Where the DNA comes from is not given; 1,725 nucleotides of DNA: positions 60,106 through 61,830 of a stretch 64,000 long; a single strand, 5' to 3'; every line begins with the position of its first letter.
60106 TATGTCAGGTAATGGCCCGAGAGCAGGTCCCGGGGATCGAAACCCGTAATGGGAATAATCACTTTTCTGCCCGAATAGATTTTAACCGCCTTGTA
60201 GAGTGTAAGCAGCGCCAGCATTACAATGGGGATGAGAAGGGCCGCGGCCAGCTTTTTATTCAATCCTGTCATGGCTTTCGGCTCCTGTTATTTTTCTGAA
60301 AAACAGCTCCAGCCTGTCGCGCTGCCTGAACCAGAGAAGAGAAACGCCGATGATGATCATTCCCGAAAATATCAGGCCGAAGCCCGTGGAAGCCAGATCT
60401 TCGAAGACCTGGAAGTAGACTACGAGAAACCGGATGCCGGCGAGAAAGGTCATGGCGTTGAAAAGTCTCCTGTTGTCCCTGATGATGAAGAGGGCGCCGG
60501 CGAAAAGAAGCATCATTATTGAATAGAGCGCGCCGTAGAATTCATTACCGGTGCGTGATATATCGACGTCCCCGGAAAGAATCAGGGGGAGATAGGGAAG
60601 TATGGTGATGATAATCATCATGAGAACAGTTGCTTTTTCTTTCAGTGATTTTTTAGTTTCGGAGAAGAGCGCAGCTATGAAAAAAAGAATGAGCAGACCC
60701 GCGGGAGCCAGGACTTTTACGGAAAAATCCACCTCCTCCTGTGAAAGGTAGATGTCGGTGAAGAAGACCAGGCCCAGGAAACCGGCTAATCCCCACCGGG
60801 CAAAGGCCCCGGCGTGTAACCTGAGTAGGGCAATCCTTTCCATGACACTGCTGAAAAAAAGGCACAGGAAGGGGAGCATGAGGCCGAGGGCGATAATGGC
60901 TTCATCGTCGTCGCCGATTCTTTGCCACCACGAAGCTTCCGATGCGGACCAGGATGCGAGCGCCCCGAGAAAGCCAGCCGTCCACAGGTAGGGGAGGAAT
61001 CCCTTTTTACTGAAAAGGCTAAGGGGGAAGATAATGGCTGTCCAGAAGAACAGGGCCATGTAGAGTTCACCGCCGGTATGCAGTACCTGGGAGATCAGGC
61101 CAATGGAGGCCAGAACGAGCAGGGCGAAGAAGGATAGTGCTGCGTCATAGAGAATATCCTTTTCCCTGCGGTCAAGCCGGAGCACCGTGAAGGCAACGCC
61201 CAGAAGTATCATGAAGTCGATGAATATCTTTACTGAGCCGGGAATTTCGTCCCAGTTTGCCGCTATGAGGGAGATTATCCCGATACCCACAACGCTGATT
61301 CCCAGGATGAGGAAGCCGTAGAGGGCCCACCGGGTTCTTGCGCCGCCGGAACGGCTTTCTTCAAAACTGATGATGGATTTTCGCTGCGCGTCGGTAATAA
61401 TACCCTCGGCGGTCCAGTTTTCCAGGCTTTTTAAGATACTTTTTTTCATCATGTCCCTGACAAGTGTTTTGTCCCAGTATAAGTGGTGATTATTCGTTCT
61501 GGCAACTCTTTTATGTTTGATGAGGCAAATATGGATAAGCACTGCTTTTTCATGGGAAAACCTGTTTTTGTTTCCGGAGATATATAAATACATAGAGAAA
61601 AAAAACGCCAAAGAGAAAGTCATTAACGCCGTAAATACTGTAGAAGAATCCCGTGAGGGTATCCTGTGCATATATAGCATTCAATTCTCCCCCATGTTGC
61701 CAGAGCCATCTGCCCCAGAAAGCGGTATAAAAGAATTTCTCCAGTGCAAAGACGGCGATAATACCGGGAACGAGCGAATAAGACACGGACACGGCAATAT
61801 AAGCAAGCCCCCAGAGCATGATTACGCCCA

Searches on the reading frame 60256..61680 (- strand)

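Call 46: search_protein_families(library=pfam, proteins=[window:60256-61680:-], max_evalue=0.00001)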
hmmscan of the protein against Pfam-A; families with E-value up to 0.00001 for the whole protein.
window:60256-61680:- (474 aa): 1 family
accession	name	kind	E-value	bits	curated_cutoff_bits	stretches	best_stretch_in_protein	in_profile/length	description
PF09925.14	DUF2157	-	3.8e-30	105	32.4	1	88-226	2-142/146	Predicted membrane protein (DUF2157)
